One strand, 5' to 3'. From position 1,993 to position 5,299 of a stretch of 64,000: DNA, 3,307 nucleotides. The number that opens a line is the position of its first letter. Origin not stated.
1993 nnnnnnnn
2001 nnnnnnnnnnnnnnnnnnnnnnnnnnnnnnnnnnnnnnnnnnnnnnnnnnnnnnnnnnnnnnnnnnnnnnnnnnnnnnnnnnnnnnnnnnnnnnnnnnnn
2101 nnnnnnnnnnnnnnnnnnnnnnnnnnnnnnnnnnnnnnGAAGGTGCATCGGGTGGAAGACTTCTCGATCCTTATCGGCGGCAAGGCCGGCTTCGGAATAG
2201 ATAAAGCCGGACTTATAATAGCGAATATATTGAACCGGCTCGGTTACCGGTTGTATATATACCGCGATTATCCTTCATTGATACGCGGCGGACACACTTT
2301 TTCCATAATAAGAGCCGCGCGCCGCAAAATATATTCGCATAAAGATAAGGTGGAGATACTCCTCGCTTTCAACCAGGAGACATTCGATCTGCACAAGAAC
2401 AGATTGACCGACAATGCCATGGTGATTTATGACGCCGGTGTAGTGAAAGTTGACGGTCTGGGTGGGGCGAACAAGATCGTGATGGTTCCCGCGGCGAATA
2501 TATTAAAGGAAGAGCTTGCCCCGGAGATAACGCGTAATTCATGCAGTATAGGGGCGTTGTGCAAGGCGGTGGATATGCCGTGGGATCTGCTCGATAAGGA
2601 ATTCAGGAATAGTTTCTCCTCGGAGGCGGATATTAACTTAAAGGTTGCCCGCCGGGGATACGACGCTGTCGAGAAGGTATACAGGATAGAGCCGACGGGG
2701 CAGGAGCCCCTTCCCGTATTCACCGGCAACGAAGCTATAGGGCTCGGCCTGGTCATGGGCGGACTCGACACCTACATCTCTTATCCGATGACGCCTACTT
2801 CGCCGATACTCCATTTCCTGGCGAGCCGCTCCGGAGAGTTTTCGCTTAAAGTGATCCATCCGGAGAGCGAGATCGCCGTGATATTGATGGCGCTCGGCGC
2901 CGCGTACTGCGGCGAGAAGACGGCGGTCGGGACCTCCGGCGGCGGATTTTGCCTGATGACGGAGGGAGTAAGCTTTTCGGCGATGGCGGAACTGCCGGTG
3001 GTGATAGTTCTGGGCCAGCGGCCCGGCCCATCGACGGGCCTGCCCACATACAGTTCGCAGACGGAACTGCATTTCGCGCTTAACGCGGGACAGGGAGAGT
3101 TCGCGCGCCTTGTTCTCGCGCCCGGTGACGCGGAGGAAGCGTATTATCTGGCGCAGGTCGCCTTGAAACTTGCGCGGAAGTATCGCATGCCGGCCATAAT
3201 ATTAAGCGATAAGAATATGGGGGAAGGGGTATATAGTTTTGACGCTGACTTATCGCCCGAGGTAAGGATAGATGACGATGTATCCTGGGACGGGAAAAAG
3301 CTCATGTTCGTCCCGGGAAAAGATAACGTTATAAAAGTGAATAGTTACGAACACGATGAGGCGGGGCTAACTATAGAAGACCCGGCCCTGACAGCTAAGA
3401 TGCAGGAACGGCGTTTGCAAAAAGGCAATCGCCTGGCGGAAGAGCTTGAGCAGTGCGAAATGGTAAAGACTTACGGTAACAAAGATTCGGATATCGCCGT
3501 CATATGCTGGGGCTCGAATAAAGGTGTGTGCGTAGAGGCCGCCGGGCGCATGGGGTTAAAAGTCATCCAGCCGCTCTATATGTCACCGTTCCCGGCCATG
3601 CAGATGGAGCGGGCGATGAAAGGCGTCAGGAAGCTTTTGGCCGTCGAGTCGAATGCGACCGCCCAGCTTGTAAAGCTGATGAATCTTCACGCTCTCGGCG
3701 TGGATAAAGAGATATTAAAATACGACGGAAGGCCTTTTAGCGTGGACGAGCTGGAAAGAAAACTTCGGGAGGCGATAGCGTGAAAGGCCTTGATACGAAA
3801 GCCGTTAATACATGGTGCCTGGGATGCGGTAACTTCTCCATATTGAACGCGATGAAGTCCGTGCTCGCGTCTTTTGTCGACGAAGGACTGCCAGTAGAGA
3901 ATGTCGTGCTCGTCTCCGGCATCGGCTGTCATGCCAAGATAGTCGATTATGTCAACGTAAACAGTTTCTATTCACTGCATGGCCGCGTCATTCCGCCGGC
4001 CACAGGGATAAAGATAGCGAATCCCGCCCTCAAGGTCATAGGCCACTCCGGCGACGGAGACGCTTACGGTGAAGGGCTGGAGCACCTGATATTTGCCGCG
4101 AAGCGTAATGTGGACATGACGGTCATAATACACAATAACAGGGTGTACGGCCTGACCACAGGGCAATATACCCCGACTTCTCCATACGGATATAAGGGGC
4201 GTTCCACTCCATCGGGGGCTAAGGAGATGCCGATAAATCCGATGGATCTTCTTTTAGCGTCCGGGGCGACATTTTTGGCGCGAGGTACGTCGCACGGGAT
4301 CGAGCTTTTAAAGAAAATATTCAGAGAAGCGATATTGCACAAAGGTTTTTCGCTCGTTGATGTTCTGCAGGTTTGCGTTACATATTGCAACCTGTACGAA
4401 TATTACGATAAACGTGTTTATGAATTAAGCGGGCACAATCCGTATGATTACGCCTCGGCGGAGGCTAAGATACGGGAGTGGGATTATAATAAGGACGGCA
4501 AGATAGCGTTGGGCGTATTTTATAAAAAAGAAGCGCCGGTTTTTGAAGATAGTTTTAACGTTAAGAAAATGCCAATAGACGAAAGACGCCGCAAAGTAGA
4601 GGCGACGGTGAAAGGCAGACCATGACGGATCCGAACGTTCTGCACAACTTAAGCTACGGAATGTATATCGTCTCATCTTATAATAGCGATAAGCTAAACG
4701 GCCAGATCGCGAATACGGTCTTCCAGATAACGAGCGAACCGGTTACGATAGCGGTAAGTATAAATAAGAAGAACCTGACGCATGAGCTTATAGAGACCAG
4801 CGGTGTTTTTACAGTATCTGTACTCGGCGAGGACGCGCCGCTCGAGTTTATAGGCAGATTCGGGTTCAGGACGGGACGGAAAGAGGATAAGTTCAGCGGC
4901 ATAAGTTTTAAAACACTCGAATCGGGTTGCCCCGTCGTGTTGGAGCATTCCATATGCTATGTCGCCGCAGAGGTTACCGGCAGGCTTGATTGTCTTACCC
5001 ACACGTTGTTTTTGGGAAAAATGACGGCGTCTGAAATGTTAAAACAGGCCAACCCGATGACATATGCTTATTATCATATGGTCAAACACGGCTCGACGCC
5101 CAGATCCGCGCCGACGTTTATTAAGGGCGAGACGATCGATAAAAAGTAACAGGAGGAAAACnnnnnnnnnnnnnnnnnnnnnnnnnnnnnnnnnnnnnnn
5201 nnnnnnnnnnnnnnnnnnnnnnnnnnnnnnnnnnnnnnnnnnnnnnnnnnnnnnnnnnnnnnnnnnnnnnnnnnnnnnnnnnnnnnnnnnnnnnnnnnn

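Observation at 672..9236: ~8.7 kb oxygen/ROS-defence block inserted between gap and pgk-tpiA-secG, headed by an Rrf2 regulator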

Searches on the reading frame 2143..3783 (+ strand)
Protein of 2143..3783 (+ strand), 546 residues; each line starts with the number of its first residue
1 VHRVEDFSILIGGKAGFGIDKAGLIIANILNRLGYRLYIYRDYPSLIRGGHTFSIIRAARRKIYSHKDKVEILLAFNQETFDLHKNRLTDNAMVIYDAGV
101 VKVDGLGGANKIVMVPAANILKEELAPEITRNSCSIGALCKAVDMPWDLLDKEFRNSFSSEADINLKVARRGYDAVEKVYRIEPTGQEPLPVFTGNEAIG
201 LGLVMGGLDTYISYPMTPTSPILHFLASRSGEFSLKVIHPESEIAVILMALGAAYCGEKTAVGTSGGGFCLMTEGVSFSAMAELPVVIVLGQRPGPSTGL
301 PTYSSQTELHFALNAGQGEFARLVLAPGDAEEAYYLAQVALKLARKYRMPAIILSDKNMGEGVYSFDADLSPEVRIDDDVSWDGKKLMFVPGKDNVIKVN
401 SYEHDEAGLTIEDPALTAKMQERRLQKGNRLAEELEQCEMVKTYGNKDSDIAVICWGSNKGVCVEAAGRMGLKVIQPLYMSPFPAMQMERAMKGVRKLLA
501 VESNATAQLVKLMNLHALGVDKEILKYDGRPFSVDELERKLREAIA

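Call 3: search_protein_families(library=pfam, proteins=[window:2143-3783:+])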
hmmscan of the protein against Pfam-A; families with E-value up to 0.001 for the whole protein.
window:2143-3783:+ (546 aa): 3 families
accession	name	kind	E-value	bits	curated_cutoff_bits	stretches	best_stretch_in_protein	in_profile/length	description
PF01855.24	POR_N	-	6.5e-44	150.8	27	1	205-369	5-171/231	Pyruvate flavodoxin/ferredoxin oxidoreductase, thiamine diP-bdg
PF01558.24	POR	-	4.4e-27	95.8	27.4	1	16-174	2-173/173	Pyruvate ferredoxin/flavodoxin oxidoreductase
PF02776.23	TPP_enzyme_N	-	7e-05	23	26.8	1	196-308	4-113/119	Thiamine pyrophosphate enzyme, N-terminal TPP binding domain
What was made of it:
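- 2143..3783 (+): 2-oxoacid:ferredoxin oxidoreductase alpha subunit (gamma-alpha fusion). Pfam POR + POR_N (call 3).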

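Call 5: search_protein_families(library=ncbifam, proteins=[window:2143-3783:+], max_evalue=0.00001)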
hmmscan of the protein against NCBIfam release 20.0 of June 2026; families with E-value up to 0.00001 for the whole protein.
window:2143-3783:+ (546 aa): 13 families
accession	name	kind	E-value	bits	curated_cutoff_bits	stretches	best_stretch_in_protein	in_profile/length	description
TIGR03710.1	OAFO_sf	subfamily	4.2e-150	501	482.75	1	6-540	1-560/561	2-oxoacid:acceptor oxidoreductase subunit alpha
NF041170.1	Oxoac_fdxalpha_Archa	equivalog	2.5e-102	343.2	800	2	129-545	167-623/636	2-oxoacid:ferredoxin oxidoreductase subunit alpha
NF006412.0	PRK08659.1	equivalog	7.8e-50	170.1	411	1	193-544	8-376/378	2-oxoacid:acceptor oxidoreductase subunit alpha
NF005507.0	PRK07119.1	subfamily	5.6e-48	163.6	399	1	193-516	7-318/352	3-methyl-2-oxobutanoate dehydrogenase subunit VorB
NF007206.0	PRK09627.1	equivalog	1.7e-41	142.4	579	2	193-361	6-174/375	2-oxoglutarate synthase subunit alpha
NF007201.0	PRK09622.1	equivalog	4e-14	52.3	590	1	192-356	12-174/405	2-oxoacid:ferredoxin oxidoreductase subunit alpha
TIGR03336.1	IOR_alpha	equivalog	2.4e-12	46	650.9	1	194-504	6-288/595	indolepyruvate ferredoxin oxidoreductase subunit alpha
NF045764.1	PhenlGlyoxDHPadG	equivalog_domain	8.5e-12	44.3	700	1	192-294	4-108/398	NADH-dependent phenylglyoxylate dehydrogenase subunit alpha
NF006232.0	PRK08366.1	equivalog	7.8e-10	37.9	646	1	192-485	9-305/394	2-ketoisovalerate ferredoxin oxidoreductase subunit alpha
NF006211.0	PRK08338.1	equivalog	2.3e-09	37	239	1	9-175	3-167/170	2-oxoacid:ferredoxin oxidoreductase subunit gamma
NF040682.1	PorA_Arch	equivalog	7e-09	35.1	550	1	192-293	5-108/387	pyruvate synthase subunit PorA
NF006323.0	PRK08537.1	equivalog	5.2e-08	32.4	235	1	9-178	5-180/181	2-oxoacid:ferredoxin oxidoreductase subunit gamma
NF006233.0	PRK08367.1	equivalog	1e-06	27.9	625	1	192-293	6-109/394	pyruvate ferredoxin oxidoreductase subunit alpha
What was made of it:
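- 2143..3783 (+): TIGR03710 scores 501 bits, above the 482.75 cut-off (call 5).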

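Call 36: search_solved_structures(query=window:2143-3780:+, max_evalue=1e-10)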
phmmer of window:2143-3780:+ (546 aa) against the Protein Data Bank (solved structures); distinct sequences matched with E-value up to 1e-10: 5.
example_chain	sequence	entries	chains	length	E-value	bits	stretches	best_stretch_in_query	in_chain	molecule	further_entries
5b48_A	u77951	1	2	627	1.8e-65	224.6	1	151-543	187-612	2-oxoacid--ferredoxin oxidoreductase alpha subunit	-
6n2n_A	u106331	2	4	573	4.3e-63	216.7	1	5-516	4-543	Pyruvate flavodoxin/ferredoxin oxidoreductase domain protein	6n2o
5b46_A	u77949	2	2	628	1.1e-61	212.1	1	127-540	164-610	2-oxoacid--ferredoxin oxidoreductase alpha subunit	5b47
1yd7_A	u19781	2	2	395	7.2e-33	117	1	192-517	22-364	2-keto acid:ferredoxin oxidoreductase subunit alpha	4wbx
8ys5_A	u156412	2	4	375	2.2e-25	92.3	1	194-361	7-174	2-oxoglutarate synthase subunit alpha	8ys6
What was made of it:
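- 2143..3783 (+): Best solved relatives are Sulfolobus StOFOR (5b48) and Magnetococcus OGOR (6n2n) (call 36).
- On Two-subunit (alpha-beta) OFOR of the Sulfolobus/Magnetococcus type: Best solved relatives are 5b48, 5b46 and 6n2n (call 36).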

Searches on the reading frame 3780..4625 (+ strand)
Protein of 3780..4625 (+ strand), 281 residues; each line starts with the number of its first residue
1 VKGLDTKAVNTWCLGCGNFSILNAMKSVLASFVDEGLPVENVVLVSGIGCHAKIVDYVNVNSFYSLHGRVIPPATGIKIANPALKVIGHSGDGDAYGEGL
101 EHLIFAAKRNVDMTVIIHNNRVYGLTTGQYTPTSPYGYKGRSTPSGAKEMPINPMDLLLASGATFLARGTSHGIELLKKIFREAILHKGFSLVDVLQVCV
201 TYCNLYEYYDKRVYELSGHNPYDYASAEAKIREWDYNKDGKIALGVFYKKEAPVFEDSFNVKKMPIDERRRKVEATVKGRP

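Call 3: search_protein_families(library=pfam, proteins=[window:3780-4625:+])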
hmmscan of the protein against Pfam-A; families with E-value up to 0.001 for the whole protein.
window:3780-4625:+ (281 aa): 2 families
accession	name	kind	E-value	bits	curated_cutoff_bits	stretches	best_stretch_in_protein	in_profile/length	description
PF02775.26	TPP_enzyme_C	-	1.2e-27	97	21.9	1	48-195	2-151/151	Thiamine pyrophosphate enzyme, C-terminal TPP binding domain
PF12367.13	PFO_beta_C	-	2.5e-11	43.9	24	1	199-261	1-63/66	Pyruvate ferredoxin oxidoreductase beta subunit C terminal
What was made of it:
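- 3780..4625 (+): 2-oxoacid:ferredoxin oxidoreductase beta subunit. Pfam TPP_enzyme_C + PFO_beta_C (call 3).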

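Call 5: search_protein_families(library=ncbifam, proteins=[window:3780-4625:+], max_evalue=0.00001)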
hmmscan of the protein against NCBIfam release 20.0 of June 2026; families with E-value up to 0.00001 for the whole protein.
window:3780-4625:+ (281 aa): 12 families
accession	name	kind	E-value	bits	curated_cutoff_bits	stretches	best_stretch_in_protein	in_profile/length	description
NF008820.0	PRK11866.1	equivalog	1.3e-97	326.6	402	1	5-262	10-266/287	2-oxoacid ferredoxin oxidoreductase subunit beta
TIGR02177.1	PorB_KorB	subfamily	1.3e-84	284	261.9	1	11-262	2-259/286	2-oxoacid:acceptor oxidoreductase, beta subunit, pyruvate/2-ketoisovalerate family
NF041171.1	Oxoac_fdxbeta_Archa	equivalog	4.1e-76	256.1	423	1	10-260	3-261/296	2-oxoacid:ferredoxin oxidoreductase subunit beta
NF008821.0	PRK11869.1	equivalog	2.8e-75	252.9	438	1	11-274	15-275/286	2-oxoacid ferredoxin oxidoreductase subunit beta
NF007207.0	PRK09628.1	equivalog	1.6e-47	162.4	364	1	9-200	15-203/277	2-oxoglutarate ferredoxin oxidoreductase subunit beta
TIGR03336.1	IOR_alpha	equivalog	1.7e-11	43.1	650.9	1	11-202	357-534/595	indolepyruvate ferredoxin oxidoreductase subunit alpha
NF008818.0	PRK11864.1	subfamily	4.5e-09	35.9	405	1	9-200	17-209/300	3-methyl-2-oxobutanoate dehydrogenase subunit beta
NF008819.1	PRK11865.1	equivalog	3e-07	30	405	1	77-201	85-214/300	pyruvate synthase subunit PorB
NF045792.1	OxalOxredbeta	equivalog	1.3e-06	27.6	590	1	79-163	97-186/311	oxalate oxidoreductase subunit beta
NF005485.1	PRK07092.1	equivalog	3e-06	26.3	493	1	68-125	399-455/523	benzoylformate decarboxylase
NF009122.0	PRK12474.1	subfamily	5.1e-06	25.6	835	1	68-126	392-449/518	hypothetical protein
NF004813.0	PRK06163.1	equivalog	7e-06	25.9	240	1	63-134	53-126/202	hypothetical protein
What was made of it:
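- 3780..4625 (+): TIGR02177 scores 284 bits, above the 261.9 cut-off (call 5).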

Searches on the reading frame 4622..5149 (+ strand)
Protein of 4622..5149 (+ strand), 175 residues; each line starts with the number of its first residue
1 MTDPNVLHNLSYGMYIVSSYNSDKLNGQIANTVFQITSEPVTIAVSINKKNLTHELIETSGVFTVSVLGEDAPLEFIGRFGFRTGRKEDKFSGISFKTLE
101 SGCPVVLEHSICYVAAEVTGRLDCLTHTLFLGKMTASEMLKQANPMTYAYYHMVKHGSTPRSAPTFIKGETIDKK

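Call 3: search_protein_families(library=pfam, proteins=[window:4622-5149:+])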
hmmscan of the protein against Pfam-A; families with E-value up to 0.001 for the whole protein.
window:4622-5149:+ (175 aa): 1 family
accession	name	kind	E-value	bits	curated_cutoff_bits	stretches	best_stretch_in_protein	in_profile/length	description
PF01613.24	Flavin_Reduct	-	1.8e-29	103.3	27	1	8-151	2-145/153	Flavin reductase like domain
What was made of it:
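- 4622..5149 (+): NAD(P)H:flavin reductase, Archaeoglobus ferric-reductase type. Pfam Flavin_Reduct (call 3).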

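Call 5: search_protein_families(library=ncbifam, proteins=[window:4622-5149:+], max_evalue=0.00001)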
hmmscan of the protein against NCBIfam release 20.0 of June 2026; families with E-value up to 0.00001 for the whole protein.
window:4622-5149:+ (175 aa): 6 families
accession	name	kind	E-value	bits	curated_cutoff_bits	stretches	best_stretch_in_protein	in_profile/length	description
NF045733.1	StyMonoxStyB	equivalog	2.1e-12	47.2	200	1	12-149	13-143/150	styrene monooxygenase NADH-dependent flavin reductase subunit StyB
NF045919.1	HphnlacHdxRed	equivalog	2.7e-10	39.9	340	1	7-148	14-150/309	p-hydroxyphenylacetate 3-hydroxylase reductase component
NF045630.1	monooxsub_HsaB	equivalog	2.9e-10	40.2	230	1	6-148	13-151/186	3-hydroxy-9,10-secoandrosta-1,3,5(10)-triene-9,17-dione monooxygenase reductase subunit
TIGR03615.1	RutF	equivalog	1.5e-09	38.1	254.75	1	15-149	18-149/156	NADH-dependent FMN reductase RutF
TIGR02296.1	HpaC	equivalog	2.9e-07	30.7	205.95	1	9-148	7-145/154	4-hydroxyphenylacetate 3-monooxygenase, reductase component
NF042921.1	HpaC_Thermus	equivalog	1.3e-06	28.4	200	1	6-148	8-141/150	4-hydroxyphenylacetate 3-monooxygenase reductase subunit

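Call 37: search_solved_structures(query=window:4622-5146:+, max_evalue=0.00001)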
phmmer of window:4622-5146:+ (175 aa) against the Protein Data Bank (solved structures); distinct sequences matched with E-value up to 0.00001: 6.
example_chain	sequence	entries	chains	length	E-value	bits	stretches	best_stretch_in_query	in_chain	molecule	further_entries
1i0r_A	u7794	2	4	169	1.1e-49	171.7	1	4-168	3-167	CONSERVED HYPOTHETICAL PROTEIN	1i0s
1rz0_A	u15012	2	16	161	6e-08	36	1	5-154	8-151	phenol 2-hydroxylase component B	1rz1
4f07_A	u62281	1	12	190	9.4e-08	35.4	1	14-158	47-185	Styrene monooxygenase component 2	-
1wgb_A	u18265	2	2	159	1e-07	35.2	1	5-146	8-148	probable flavoprotein | putative flavoprotein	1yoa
4l82_A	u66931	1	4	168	7.1e-07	32.5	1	10-150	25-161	RifeA.00250.a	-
2r0x_A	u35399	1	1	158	8.6e-06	29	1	8-149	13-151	Possible flavin reductase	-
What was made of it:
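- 4622..5149 (+): Best solved relative 1i0r, E = 1.1e-49 (call 37).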
